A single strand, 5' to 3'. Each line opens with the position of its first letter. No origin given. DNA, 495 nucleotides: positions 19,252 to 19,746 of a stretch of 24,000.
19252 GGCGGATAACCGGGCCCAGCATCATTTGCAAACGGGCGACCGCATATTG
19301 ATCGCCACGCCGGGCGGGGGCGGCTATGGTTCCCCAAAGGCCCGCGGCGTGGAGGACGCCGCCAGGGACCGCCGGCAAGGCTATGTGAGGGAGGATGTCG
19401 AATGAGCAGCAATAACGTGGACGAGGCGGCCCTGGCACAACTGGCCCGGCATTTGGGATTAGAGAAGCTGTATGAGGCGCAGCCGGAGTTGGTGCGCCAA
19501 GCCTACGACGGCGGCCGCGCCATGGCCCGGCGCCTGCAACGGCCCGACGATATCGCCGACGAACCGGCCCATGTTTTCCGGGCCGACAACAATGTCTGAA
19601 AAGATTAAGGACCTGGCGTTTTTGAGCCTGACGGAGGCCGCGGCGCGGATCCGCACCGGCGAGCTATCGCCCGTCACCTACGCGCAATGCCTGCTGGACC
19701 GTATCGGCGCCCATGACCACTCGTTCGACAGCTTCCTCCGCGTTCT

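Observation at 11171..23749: Twelve-gene, translationally coupled operon resembling an uncharacterised cyclic-amide / N-heterocycle catabolic pathway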

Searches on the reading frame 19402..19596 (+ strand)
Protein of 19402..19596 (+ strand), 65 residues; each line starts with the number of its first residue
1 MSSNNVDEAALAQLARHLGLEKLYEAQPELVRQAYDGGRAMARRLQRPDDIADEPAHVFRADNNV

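Call 6: search_protein_families(library=pfam, proteins=[window:19402-19596:+], max_evalue=0.01)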
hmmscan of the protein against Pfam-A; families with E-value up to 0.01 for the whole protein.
window:19402-19596:+ (65 aa): 0 families

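Call 7: search_protein_families(library=ncbifam, proteins=[window:19402-19596:+], max_evalue=0.01)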
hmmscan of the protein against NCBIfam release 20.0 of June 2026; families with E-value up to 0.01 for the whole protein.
window:19402-19596:+ (65 aa): 0 families

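Call 29: search_solved_structures(query=A2, max_evalue=10, show_alignments=2)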
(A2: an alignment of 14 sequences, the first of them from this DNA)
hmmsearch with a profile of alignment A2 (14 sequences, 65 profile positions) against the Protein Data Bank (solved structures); distinct sequences matched with E-value up to 10: 12.
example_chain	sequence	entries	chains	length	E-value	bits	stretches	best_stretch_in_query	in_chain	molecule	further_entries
8e0o_A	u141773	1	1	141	0.49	13.6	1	10-48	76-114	hetBGL03-15-18a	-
4v8m_Bc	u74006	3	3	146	0.52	13.5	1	25-51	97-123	60S RIBOSOMAL PROTEIN L28, PUTATIVE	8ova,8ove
6tmd_A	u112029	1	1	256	0.55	13.4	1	20-45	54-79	KN motif and ankyrin repeat domain-containing protein 2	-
5ybv_A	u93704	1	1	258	0.56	13.4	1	20-45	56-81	KN motif and ankyrin repeat domain-containing protein 2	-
5ybv_B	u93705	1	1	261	0.57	13.4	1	20-45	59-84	KN motif and ankyrin repeat domain-containing protein 2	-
4hbd_A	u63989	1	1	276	0.63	13.2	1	20-45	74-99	KN motif and ankyrin repeat domain-containing protein 2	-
3r5s_A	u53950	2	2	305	0.76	13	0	15-32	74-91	Ferric vibriobactin ABC transporter, periplasmic ferric vibriobactin-binding protein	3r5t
2d62_A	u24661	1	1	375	0.79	12.9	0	8-29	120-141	multiple sugar-binding transport ATP-binding protein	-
8e0m_A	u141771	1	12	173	0.97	12.6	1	11-50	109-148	BGL15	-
9srb_BA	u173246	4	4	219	1.1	12.4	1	6-44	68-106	Large ribosomal subunit protein uL1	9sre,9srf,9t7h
1g29_1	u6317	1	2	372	1.4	12.2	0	8-29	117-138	MALTOSE TRANSPORT PROTEIN MALK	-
6es5_A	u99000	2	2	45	1.4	12.1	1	5-27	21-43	CID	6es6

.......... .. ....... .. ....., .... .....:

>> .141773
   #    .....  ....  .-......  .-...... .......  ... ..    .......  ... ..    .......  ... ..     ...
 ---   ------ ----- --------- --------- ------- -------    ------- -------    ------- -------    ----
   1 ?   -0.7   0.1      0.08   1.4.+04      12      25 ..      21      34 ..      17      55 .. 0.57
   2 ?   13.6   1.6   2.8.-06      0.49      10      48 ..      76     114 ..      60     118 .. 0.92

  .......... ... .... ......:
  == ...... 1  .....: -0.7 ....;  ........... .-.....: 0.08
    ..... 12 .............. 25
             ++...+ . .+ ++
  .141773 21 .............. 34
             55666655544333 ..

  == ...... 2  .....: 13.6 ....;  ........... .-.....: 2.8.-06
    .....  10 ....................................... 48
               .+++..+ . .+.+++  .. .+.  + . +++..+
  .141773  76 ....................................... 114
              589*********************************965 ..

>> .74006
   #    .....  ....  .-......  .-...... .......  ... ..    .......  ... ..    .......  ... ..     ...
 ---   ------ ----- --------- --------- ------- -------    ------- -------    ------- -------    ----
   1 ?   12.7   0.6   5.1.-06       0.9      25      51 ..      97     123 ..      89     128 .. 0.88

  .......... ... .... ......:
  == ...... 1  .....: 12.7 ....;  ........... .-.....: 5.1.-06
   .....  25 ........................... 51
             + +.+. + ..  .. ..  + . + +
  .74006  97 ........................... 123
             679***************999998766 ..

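Call 44: search_protein_families(library=pfam, alignment_id=A2, max_evalue=10)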
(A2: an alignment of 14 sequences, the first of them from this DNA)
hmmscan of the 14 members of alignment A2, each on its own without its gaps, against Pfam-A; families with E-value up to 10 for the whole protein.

A. member 1, seq(65 aa): 0 families

B. families by the number of members that match (of 14 scanned): 6 families
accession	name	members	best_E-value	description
PF13318.11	AtzG-like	2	0.015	1-carboxybiuret hydrolase subunit AtzG-like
PF06506.16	PrpR_N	2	0.052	Propionate catabolism activator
PF06667.17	PspB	1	0.14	Phage shock protein B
PF09361.15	Phasin_2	1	0.15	Phasin protein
PF02775.26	TPP_enzyme_C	1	0.17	Thiamine pyrophosphate enzyme, C-terminal TPP binding domain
PF07498.18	Rho_N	1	0.19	Rho termination factor, N-terminal domain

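Call 64: find_homologous_proteins(query=A3, max_evalue=0.001)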
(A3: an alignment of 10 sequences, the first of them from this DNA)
Query A3 (10 sequences) (65 aa, profile of the alignment): 59 proteins with E <= 0.001 among 1096 candidates.
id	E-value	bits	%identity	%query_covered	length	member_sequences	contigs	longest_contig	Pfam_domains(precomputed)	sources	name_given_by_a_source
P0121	2.2e-30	122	100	100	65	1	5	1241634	-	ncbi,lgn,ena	-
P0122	4.4e-30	121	80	100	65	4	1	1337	-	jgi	-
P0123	1.4e-29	120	74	100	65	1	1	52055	-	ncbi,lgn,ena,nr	ncbi:MAG: hypothetical protein O2967_06170 [Proteobacteria bacterium]|nr:hypothetical protein [Pseud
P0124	2.0e-29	119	68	100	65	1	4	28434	-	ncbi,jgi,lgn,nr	ncbi:MAG: hypothetical protein QF384_17290 [Alphaproteobacteria bacterium]|jgi:hypothetical protein|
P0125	3.4e-28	115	88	100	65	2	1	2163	-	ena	-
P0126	4.6e-28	115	77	100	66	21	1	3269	-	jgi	jgi:hypothetical protein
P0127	1.1e-27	114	80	100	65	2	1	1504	-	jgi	-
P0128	2.5e-27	112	70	94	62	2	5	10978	-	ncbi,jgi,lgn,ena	jgi:hypothetical protein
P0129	2.7e-27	112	77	100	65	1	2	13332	-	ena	-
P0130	3.0e-27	112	73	92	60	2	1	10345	-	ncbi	ncbi:MAG: hypothetical protein VCE74_07910 [Alphaproteobacteria bacterium]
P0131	3.9e-27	112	71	100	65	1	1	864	-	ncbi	-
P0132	4.4e-27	112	75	100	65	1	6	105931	-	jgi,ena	jgi:hypothetical protein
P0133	1.9e-26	110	65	100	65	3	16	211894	-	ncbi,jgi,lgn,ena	-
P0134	2.6e-26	109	58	100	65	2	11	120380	-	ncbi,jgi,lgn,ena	-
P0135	2.8e-26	109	74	94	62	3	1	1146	-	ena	-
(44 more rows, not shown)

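Call 70: predict_structure(alignment_id=A4)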
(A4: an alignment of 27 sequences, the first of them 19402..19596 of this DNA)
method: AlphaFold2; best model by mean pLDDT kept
length: 65 residues; sequences in the alignment: 27
mean_pLDDT: 79.4   pTM: 0.55
mean pLDDT of the five models: 79.4, 77.9, 76.7, 75.3, 73.8
residues with pLDDT >= 90: 28; 70-90: 14; 50-70: 18; < 50: 5
segments of 3 or more residues with pLDDT < 50: 1-3
pLDDT, mean of each block of 10 residues (from residue 1): 68 95 95 92 77 63 52
secondary structure, 60 per line:
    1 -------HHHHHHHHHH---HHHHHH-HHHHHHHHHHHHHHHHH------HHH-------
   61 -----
elements in order: H8-17 H21-26 H28-44

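Call 73: fold_search(model_id=the predicted structure, library=pdb)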
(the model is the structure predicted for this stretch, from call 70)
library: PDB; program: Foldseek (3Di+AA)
matches with E <= 10: 8; with E <= 0.001: 0
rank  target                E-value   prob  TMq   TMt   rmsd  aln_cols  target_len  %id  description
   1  9pfn_E                3.7e+00  0.20  0.41  0.22   3.7        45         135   20  Structure of POU2F3 POU domains bound to coactivator OCA-T2 and DNA (2.8 angstrom resolution) (released 2025-10-01)
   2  1oct_C                5.9e+00  0.14  0.40  0.23   3.9        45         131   18  CRYSTAL STRUCTURE OF THE OCT-1 POU DOMAIN BOUND TO AN OCTAMER SITE: DNA RECOGNITION WITH TETHERED DNA-BINDING MODULES (released 1994-08-31)
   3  9lyv_A                6.3e+00  0.16  0.41  0.44   3.0        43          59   23  structure of prrx bound to DNA (released 2026-01-14)
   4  7q4n_C                7.3e+00  0.06  0.29  0.30   5.7        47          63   23  transcription factor CDX2 bound to hydroxymethylated DNA (released 2022-11-16)
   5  1hf0_A                8.3e+00  0.11  0.40  0.23   3.4        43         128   19  Crystal structure of the DNA-binding domain of Oct-1 bound to DNA as a dimer (released 2001-11-10)
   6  9d9r_B                8.3e+00  0.08  0.34  0.34   4.6        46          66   24  X-ray structure of ALX4 homeodomain dimer bound to DNA (released 2025-04-09)
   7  6wc5_I                8.9e+00  0.12  0.41  0.46   3.1        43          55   19  Crystal Structure of a Ternary MEF2B/NKX2-5/myocardin enhancer DNA Complex (released 2020-07-22)
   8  9pfn_A                8.9e+00  0.11  0.41  0.22   3.7        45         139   20  Structure of POU2F3 POU domains bound to coactivator OCA-T2 and DNA (2.8 angstrom resolution) (released 2025-10-01)
